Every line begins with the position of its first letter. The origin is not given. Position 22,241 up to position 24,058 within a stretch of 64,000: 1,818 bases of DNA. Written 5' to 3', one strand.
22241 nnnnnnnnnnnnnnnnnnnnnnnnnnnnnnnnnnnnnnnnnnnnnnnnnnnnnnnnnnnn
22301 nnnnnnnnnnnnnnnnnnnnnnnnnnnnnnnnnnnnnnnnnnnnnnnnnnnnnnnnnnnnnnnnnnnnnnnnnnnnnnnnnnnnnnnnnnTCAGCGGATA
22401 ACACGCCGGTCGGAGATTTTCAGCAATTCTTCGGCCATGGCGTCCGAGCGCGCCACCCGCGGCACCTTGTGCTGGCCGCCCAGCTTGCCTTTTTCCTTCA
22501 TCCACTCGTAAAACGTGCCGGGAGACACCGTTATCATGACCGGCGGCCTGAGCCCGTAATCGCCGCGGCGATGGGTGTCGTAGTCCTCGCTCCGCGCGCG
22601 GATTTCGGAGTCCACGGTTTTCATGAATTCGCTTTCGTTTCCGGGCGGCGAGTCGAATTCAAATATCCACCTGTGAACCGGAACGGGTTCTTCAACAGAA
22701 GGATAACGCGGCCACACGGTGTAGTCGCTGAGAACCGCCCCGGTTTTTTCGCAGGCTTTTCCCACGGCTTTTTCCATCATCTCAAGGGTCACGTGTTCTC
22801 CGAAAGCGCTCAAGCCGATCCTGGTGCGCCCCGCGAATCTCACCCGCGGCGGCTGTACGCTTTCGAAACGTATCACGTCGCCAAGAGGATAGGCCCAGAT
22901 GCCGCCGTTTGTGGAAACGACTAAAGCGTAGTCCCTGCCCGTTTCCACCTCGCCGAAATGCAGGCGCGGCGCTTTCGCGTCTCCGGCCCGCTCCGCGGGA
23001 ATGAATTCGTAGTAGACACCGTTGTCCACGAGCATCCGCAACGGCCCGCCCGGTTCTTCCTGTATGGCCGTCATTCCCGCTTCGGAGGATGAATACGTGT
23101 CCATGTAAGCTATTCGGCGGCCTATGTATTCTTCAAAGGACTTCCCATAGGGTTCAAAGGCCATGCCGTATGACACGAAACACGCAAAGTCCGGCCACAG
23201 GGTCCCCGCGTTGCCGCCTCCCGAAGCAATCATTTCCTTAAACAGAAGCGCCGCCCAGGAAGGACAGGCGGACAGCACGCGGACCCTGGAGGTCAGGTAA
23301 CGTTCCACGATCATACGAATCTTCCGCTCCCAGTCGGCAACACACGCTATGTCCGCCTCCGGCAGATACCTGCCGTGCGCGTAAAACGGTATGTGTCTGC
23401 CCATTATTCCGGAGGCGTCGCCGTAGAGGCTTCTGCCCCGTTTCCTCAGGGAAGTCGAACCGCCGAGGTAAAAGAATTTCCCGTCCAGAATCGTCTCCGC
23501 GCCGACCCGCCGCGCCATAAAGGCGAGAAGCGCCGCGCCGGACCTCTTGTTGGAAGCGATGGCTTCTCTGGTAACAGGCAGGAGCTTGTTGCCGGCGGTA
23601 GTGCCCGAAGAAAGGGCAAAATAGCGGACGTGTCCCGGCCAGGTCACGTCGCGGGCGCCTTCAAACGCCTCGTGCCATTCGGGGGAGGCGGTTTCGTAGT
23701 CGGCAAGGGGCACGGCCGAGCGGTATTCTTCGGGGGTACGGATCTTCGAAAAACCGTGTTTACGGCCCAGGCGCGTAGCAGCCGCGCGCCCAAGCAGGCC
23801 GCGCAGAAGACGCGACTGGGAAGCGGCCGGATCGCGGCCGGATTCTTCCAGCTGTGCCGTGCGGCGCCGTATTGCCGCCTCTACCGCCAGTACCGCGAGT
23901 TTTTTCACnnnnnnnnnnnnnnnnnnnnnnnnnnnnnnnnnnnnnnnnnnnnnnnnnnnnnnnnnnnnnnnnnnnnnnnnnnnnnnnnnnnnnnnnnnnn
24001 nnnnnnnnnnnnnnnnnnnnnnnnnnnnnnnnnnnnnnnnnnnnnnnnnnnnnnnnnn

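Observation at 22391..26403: Divergent cluster: GH3-type adenylating amido synthetase / alpha-oxoamine synthase / FemAB-BioF2-like N-acyltransferase, a candidate lipoamino-acid or sphingoid-type lipid pathway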

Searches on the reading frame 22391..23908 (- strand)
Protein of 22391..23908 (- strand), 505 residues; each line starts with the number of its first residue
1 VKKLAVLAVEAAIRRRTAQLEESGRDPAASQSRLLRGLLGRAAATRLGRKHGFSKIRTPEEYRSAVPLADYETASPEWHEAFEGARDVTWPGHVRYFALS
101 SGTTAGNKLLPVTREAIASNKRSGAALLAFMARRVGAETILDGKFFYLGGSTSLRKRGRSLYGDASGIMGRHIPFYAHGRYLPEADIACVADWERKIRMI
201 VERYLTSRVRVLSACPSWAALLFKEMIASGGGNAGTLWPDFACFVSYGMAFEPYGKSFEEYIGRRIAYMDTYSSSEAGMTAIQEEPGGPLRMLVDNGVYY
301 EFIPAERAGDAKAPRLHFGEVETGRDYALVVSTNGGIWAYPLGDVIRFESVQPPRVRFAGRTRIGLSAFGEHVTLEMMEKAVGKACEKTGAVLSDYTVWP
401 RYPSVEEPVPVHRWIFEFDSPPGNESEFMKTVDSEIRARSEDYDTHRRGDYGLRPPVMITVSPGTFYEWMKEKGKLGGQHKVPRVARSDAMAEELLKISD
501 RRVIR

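Call 7: search_protein_families(library=pfam, proteins=[window:22391-23908:-], max_evalue=0.01)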
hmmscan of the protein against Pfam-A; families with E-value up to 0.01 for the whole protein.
window:22391-23908:- (505 aa): 3 families
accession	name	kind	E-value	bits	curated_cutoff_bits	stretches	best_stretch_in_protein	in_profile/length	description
PF03321.19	GH3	-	9.8e-34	117.4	23.6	2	18-147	3-131/304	GH3 family N-terminal domain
PF23572.1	GH3_C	-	8.4e-21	75.3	23.6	1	377-488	2-117/119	GH3 family C-terminal domain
PF23571.1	GH3_M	-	2.2e-16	60.1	23.6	1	292-361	2-75/75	GH3 family central domain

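Call 8: search_protein_families(library=ncbifam, proteins=[window:22391-23908:-], max_evalue=0.01)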
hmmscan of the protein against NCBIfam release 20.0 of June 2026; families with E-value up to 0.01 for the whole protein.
window:22391-23908:- (505 aa): 1 family
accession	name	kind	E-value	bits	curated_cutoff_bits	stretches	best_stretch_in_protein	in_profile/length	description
NF052613.1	OlsH_GH3_orni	equivalog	5.4e-125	417.9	620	1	6-497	19-509/524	lyso-ornithine lipid synthetase OlsH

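Call 17: search_solved_structures(query=window:22391-23908:-, max_evalue=0.01)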
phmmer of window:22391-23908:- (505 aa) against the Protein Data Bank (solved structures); distinct sequences matched with E-value up to 0.01: 8.
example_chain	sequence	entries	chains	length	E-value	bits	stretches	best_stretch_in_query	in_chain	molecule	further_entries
4b2g_A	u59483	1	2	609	1.7e-18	70.1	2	236-491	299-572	GH3-1 AUXIN CONJUGATING ENZYME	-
7dk8_A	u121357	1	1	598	1.6e-17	66.9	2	231-491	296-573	Probable indole-3-acetic acid-amido synthetase GH3.8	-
4epl_A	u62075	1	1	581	1.9e-11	46.9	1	198-487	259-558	Jasmonic acid-amido synthetase JAR1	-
5ech_A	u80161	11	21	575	1.9e-11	46.9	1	198-487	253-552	Jasmonic acid-amido synthetase JAR1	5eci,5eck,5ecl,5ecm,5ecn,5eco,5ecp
5kod_A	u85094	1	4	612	7.6e-11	44.9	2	316-490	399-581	Indole-3-acetic acid-amido synthetase GH3.5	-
7vka_A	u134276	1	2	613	1.4e-10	44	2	316-489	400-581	Indole-3-acetic acid-amido synthetase GH3.6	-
9fwd_A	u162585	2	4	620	1.5e-10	44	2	316-489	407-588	Indole-3-acetic acid-amido synthetase GH3.6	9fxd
6avh_A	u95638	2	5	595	2.5e-07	33.3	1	217-503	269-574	GH3.15 acyl acid amido synthetase | AtGH3.15 acyl acid amido synthetase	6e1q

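Call 32: find_homologous_proteins(query=window:22391-23908:-, max_evalue=0.00001)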
Query window:22391-23908:- (505 aa): 1258 proteins with E <= 0.00001 among 8000 candidates; the best 120 are listed.
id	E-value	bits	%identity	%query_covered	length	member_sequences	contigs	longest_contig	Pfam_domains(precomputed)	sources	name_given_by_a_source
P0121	0.0e+0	1153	100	100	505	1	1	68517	PF03321.20,PF23571.2,PF23572.2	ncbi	ncbi:MAG: GH3 auxin-responsive promoter family protein [Kiritimatiellia bacterium]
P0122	2.0e-216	738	64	97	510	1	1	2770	PF03321.20,PF23571.2,PF23572.2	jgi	jgi:hypothetical protein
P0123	1.9e-215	735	65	98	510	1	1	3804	PF03321.20,PF23571.2,PF23572.2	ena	-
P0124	2.4e-215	734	65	95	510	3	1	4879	PF03321.20,PF23571.2,PF23572.2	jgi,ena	-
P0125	3.4e-211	721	64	98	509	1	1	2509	PF03321.20,PF23571.2,PF23572.2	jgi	jgi:hypothetical protein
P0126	1.7e-210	718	63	95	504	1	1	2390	PF03321.20,PF23571.2,PF23572.2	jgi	jgi:hypothetical protein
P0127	1.3e-209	715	63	95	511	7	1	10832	PF03321.20,PF23571.2,PF23572.2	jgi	jgi:hypothetical protein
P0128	1.5e-209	715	63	97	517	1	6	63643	PF03321.20,PF23571.2,PF23572.2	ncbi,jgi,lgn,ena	-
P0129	1.7e-209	715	64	97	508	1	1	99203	PF03321.20,PF23571.2,PF23572.2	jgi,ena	-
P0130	2.3e-209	715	63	98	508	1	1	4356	PF03321.20,PF23571.2,PF23572.2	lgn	-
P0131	4.5e-209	714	62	95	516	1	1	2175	PF03321.20,PF23571.2,PF23572.2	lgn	-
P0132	1.7e-208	712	62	96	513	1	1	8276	PF03321.20,PF23571.2,PF23572.2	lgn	-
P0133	3.1e-208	711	62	96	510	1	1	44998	PF03321.20,PF23571.2,PF23572.2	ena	-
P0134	6.1e-208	710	61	97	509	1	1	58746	PF03321.20,PF23571.2,PF23572.2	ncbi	-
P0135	2.8e-207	708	62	99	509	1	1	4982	PF03321.20,PF23571.2,PF23572.2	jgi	-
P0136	4.8e-207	707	61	96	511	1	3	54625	PF03321.20,PF23571.2,PF23572.2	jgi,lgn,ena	-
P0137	1.2e-206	706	62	98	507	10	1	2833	PF03321.20,PF23571.2,PF23572.2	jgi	-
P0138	4.2e-206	704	59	98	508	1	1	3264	PF03321.20,PF23571.2,PF23572.2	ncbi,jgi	ncbi:MAG: GH3 family acyl-acid amido synthetase [Planctomycetota bacterium]|jgi:hypothetical protein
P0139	5.9e-206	703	61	96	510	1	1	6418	PF03321.20,PF23571.2,PF23572.2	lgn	-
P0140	1.4e-205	702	61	98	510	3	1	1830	PF03321.20,PF23571.2,PF23572.2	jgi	jgi:hypothetical protein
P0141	2.0e-205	702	60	98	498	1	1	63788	PF03321.20,PF23571.2,PF23572.2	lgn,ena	-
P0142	3.9e-205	701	63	96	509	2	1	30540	PF03321.20,PF23571.2,PF23572.2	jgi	jgi:hypothetical protein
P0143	7.3e-205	700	61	97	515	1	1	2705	PF03321.20,PF23571.2,PF23572.2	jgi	jgi:hypothetical protein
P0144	8.0e-205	700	62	97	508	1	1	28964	PF03321.20,PF23571.2,PF23572.2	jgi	jgi:hypothetical protein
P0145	1.9e-204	698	63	96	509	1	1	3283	PF03321.20,PF23571.2,PF23572.2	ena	-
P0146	1.9e-204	698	63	93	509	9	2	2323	PF03321.20,PF23571.2,PF23572.2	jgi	-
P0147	3.0e-204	698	62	96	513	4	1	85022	PF03321.20,PF23571.2,PF23572.2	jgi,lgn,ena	-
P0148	3.0e-204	698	62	96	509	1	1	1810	PF03321.20,PF23571.2,PF23572.2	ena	-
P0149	3.6e-204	698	60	98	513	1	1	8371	PF03321.20,PF23571.2,PF23572.2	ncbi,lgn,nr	ncbi:MAG: GH3 auxin-responsive promoter family protein [Kiritimatiellae bacterium]|nr:GH3 auxin-resp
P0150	6.8e-204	697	61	99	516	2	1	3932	PF03321.20,PF23571.2,PF23572.2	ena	-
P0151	3.2e-203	694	61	98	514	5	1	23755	PF03321.20,PF23571.2,PF23572.2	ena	-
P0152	1.4e-202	692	61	98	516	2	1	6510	PF03321.20,PF23571.2,PF23572.2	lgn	-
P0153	3.4e-202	691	61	95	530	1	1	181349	PF03321.20,PF23571.2,PF23572.2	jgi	jgi:hypothetical protein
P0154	4.3e-202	691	61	96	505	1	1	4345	PF03321.20,PF23571.2,PF23572.2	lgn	-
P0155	9.3e-202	690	61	95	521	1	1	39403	PF03321.20,PF23571.2,PF23572.2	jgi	jgi:hypothetical protein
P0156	9.9e-202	690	61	96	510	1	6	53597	PF03321.20,PF23571.2,PF23572.2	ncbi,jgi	-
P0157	1.5e-201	689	59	97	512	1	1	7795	PF03321.20,PF23571.2,PF23572.2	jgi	jgi:hypothetical protein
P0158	8.4e-201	686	63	96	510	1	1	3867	PF03321.20,PF23571.2,PF23572.2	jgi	-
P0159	3.2e-200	685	61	96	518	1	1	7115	PF03321.20,PF23571.2,PF23572.2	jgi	jgi:hypothetical protein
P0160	1.9e-199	682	60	96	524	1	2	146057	PF03321.20,PF23571.2,PF23572.2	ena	-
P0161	2.2e-199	682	60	96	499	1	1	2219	PF03321.20,PF23571.2,PF23572.2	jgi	jgi:hypothetical protein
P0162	3.4e-199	681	62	96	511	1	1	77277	PF03321.20,PF23571.2,PF23572.2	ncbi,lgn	ncbi:MAG: GH3 auxin-responsive promoter family protein [Phycisphaerae bacterium]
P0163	7.9e-199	680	59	96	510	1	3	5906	PF03321.20,PF23571.2,PF23572.2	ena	-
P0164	1.3e-198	679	59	95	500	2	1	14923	PF03321.20,PF23571.2,PF23572.2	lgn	-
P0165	6.0e-198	677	60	99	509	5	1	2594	PF03321.20,PF23571.2,PF23572.2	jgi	-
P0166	7.6e-198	677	59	97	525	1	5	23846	PF03321.20,PF23571.2,PF23572.2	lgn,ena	-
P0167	1.3e-197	676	59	95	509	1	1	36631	PF03321.20,PF23571.2,PF23572.2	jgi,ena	jgi:hypothetical protein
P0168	1.7e-197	676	60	98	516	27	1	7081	PF03321.20,PF23571.2,PF23572.2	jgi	-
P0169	3.5e-197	674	60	95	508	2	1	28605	PF03321.20,PF23571.2,PF23572.2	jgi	jgi:hypothetical protein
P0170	3.9e-197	674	59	99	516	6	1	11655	PF03321.20,PF23571.2,PF23572.2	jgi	jgi:hypothetical protein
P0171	1.1e-196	673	59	99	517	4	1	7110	PF03321.20,PF23571.2,PF23572.2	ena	-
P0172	9.5e-196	670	59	97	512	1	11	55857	PF03321.20,PF23571.2,PF23572.2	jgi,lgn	-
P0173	1.5e-195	669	59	96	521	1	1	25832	PF03321.20,PF23571.2,PF23572.2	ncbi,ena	-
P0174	4.1e-195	668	59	95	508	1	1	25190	PF03321.20,PF23571.2,PF23572.2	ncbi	-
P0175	5.6e-195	667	60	98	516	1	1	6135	PF03321.20,PF23571.2,PF23572.2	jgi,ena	-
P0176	1.2e-193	663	59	95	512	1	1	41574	PF03321.20,PF23571.2,PF23572.2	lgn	-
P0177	7.9e-193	660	59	93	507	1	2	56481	PF03321.20,PF23571.2,PF23572.2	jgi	-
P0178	8.0e-193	660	59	96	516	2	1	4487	PF03321.20,PF23571.2,PF23572.2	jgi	-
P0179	1.3e-192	659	60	96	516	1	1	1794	PF03321.20,PF23571.2,PF23572.2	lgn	-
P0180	2.1e-192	659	59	95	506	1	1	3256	PF03321.20,PF23571.2,PF23572.2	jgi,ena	-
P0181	2.6e-192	658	57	99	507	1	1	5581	PF03321.20,PF23571.2,PF23572.2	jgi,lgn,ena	-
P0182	3.7e-192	658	58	96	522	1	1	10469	PF03321.20,PF23571.2,PF23572.2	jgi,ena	-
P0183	4.1e-192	658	58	97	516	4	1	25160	PF03321.20,PF23571.2,PF23572.2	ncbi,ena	-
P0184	7.5e-192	657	57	98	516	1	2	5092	PF03321.20,PF23571.2,PF23572.2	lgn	-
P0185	1.0e-191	656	60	93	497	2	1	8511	PF03321.20,PF23571.2,PF23572.2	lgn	-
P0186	6.3e-190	651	58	94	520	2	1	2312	PF03321.20,PF23571.2,PF23572.2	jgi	jgi:hypothetical protein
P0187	3.7e-189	648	62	85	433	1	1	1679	PF03321.20,PF23571.2,PF23572.2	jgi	jgi:hypothetical protein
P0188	6.6e-188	644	56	96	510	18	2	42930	PF03321.20,PF23571.2,PF23572.2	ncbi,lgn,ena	-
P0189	1.4e-187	643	57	96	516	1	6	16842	PF03321.20,PF23571.2,PF23572.2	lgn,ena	-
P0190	1.6e-187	643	58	98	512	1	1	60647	PF03321.20,PF23571.2,PF23572.2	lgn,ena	-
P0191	6.0e-187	641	64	84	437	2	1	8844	PF03321.20,PF23571.2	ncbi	ncbi:MAG: GH3 family acyl-acid amido synthetase, partial [Planctomycetota bacterium]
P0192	3.7e-186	638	55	99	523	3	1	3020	PF03321.20,PF23571.2,PF23572.2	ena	-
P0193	9.7e-186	637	56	98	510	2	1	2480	PF03321.20,PF23571.2,PF23572.2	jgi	jgi:hypothetical protein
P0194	1.2e-185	636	54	97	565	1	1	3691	PF03321.20,PF23571.2,PF23572.2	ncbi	-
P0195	2.4e-185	635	62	86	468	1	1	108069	PF03321.20,PF23571.2,PF23572.2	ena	-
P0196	4.0e-183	628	57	96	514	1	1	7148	PF03321.20,PF23571.2,PF23572.2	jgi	jgi:hypothetical protein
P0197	3.0e-182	625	57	93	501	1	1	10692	PF03321.20,PF23571.2,PF23572.2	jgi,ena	-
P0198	6.2e-176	604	64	81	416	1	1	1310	PF03321.20,PF23571.2,PF23572.2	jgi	-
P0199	2.1e-175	603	56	96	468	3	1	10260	PF03321.20,PF23571.2,PF23572.2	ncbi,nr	ncbi:MAG: GH3 auxin-responsive promoter family protein [Planctomycetota bacterium]|nr:GH3 auxin-resp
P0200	5.6e-167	575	62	80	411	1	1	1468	PF03321.20,PF23571.2,PF23572.2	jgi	jgi:hypothetical protein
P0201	5.1e-165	568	58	83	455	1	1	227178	PF03321.20,PF23571.2,PF23572.2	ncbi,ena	-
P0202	2.6e-157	543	50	97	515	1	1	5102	PF03321.20,PF23571.2,PF23572.2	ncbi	-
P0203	1.6e-154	534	49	97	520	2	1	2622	PF03321.20,PF23571.2,PF23572.2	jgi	-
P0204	1.0e-153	531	48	97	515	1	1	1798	PF03321.20,PF23571.2,PF23572.2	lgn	-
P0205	1.9e-153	530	49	97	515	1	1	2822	PF03321.20,PF23571.2,PF23572.2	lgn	-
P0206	8.1e-153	528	48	98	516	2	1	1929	PF03321.20,PF23571.2,PF23572.2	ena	-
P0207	2.7e-152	526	59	75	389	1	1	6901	PF03321.20,PF23571.2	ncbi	ncbi:MAG: GH3 family acyl-acid amido synthetase, partial [Planctomycetota bacterium]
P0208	2.9e-152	526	49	99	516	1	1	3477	PF03321.20,PF23571.2,PF23572.2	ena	-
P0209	1.7e-151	524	49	96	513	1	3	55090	PF03321.20,PF23571.2,PF23572.2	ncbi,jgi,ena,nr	ncbi:MAG TPA: GH3 auxin-responsive promoter family protein [Planctomycetota bacterium]|nr:GH3 auxin-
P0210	5.4e-151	522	49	98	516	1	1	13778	PF03321.20,PF23571.2,PF23572.2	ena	-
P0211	7.7e-150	518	49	97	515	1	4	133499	PF03321.20,PF23571.2,PF23572.2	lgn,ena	-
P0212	6.8e-149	515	47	98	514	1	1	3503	PF03321.20,PF23571.2,PF23572.2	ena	-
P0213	8.8e-149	515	47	98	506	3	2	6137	PF03321.20,PF23571.2,PF23572.2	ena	-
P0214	4.6e-148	512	47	98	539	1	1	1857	PF03321.20,PF23571.2,PF23572.2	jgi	-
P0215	2.0e-147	510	47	97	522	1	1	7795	PF03321.20,PF23571.2,PF23572.2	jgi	-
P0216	8.9e-147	508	47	98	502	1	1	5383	PF03321.20,PF23571.2,PF23572.2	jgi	jgi:hypothetical protein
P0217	8.9e-147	508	47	99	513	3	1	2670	PF03321.20,PF23571.2,PF23572.2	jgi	-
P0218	1.8e-146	507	47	97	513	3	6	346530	PF03321.20,PF23571.2,PF23572.2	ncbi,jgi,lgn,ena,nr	ncbi:MAG TPA: GH3 auxin-responsive promoter family protein [Planctomycetota bacterium]|nr:GH3 auxin-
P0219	7.1e-146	505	47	94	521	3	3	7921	PF03321.20,PF23571.2,PF23572.2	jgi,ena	jgi:hypothetical protein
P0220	9.2e-146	505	47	97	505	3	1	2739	PF03321.20,PF23571.2,PF23572.2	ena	-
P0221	1.1e-145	505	45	98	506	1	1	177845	PF03321.20,PF23571.2,PF23572.2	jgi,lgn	-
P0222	6.0e-145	502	47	95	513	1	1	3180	PF03321.20,PF23571.2,PF23572.2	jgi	jgi:hypothetical protein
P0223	1.2e-144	501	47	97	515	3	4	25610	PF03321.20,PF23571.2,PF23572.2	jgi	-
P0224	1.4e-144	501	54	82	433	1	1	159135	PF03321.20,PF23572.2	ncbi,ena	-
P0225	1.5e-144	501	47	97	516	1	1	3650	PF03321.20,PF23571.2,PF23572.2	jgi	-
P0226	3.6e-144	500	45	98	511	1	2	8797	PF03321.20,PF23571.2,PF23572.2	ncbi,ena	-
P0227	4.8e-144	499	45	97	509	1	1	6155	PF03321.20,PF23571.2,PF23572.2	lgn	-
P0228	8.5e-144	498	47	98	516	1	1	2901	PF03321.20,PF23571.2,PF23572.2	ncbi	-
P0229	9.6e-144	498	44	97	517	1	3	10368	PF03321.20,PF23571.2,PF23572.2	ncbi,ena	-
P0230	2.8e-143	497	46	94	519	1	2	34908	PF03321.20,PF23571.2,PF23572.2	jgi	-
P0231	3.7e-143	496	46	99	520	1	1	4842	PF03321.20,PF23571.2,PF23572.2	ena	-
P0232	5.8e-143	496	46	94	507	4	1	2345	PF03321.20,PF23571.2,PF23572.2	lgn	-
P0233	2.6e-142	494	46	97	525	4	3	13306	PF03321.20,PF23571.2,PF23572.2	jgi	-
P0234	3.5e-142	493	47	94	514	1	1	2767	PF03321.20,PF23571.2,PF23572.2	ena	-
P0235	7.0e-142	492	46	97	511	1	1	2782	PF03321.20,PF23571.2,PF23572.2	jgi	jgi:hypothetical protein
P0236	7.5e-142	492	47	94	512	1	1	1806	PF03321.20,PF23571.2,PF23572.2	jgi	jgi:hypothetical protein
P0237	1.1e-141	491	46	99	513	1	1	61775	PF03321.20,PF23571.2,PF23572.2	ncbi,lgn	ncbi:MAG: GH3 auxin-responsive promoter family protein [Candidatus Brocadiia bacterium]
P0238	1.5e-141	491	46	94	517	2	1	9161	PF03321.20,PF23571.2,PF23572.2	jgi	-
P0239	1.7e-141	491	46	97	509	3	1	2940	PF03321.20,PF23571.2,PF23572.2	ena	-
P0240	1.7e-141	491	48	92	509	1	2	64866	PF03321.20,PF23571.2,PF23572.2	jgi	-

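Call 34: find_encoding_contigs(protein=P0218, flank=8000, max_places=1)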
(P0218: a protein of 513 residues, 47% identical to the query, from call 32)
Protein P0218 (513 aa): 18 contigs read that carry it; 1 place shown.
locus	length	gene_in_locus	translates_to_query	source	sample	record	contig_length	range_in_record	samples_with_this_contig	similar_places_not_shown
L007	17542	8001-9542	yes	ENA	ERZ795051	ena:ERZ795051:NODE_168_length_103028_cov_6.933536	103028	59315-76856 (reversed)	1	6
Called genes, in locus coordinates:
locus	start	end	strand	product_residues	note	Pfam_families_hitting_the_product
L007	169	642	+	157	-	-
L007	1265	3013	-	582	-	PF02129:Peptidase_S15, PF08530:PepX_C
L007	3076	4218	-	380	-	PF00583:Acetyltransf_1 (faint)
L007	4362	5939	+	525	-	PF12728:HTH_17, PF01555:N6_N4_Mtase (weak)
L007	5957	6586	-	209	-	PF09517:RE_Eco29kI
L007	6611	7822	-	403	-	PF00155:Aminotran_1_2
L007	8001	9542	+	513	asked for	PF03321:GH3, PF23571:GH3_M, PF23572:GH3_C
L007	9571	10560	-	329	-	PF01073:3Beta_HSD, PF01370:Epimerase, PF04321:RmlD_sub_bind, PF05368:NmrA (weak), PF13460:NAD_binding_10, PF16363:GDP_Man_Dehyd, PF07993:NAD_binding_4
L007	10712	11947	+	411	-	PF01011:PQQ (faint), PF13360:PQQ_2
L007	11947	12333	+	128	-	PF00903:Glyoxalase, PF18029:Glyoxalase_6 (weak)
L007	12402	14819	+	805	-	PF13231:PMT_2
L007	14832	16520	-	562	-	-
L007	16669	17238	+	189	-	-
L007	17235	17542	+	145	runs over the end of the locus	-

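Call 35: find_encoding_contigs(protein=P0221, flank=8000, max_places=1)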
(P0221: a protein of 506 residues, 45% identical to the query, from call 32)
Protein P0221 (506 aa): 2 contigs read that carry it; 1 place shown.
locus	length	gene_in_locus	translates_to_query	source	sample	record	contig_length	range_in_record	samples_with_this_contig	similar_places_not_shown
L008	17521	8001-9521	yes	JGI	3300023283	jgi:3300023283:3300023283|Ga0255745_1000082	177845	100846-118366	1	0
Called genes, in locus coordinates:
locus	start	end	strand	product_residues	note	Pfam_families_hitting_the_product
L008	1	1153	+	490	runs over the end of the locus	PF00171:Aldedh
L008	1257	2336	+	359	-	PF04055:Radical_SAM, PF13186:SPASM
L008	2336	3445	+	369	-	PF04055:Radical_SAM, PF13186:SPASM (weak)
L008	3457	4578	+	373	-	PF04055:Radical_SAM, PF13186:SPASM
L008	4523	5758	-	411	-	PF00583:Acetyltransf_1 (weak)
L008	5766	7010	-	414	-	PF00155:Aminotran_1_2, PF01212:Beta_elim_lyase (weak), PF01041:DegT_DnrJ_EryC1 (weak), PF01053:Cys_Met_Meta_PP (faint)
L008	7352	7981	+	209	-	PF01810:LysE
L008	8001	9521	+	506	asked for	PF03321:GH3, PF23571:GH3_M, PF23572:GH3_C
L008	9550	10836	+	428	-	PF00285:Citrate_synt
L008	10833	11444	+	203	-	PF13328:HD_4, PF01966:HD (weak)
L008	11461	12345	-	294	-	PF00330:Aconitase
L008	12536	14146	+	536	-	PF03806:ABG_transport, PF03606:DcuC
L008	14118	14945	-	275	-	PF20703:nSTAND1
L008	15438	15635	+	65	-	-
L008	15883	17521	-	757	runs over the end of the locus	PF00930:DPPIV_N, PF26549:Tricorn_N, PF02129:Peptidase_S15, PF00326:Peptidase_S9, PF01738:DLH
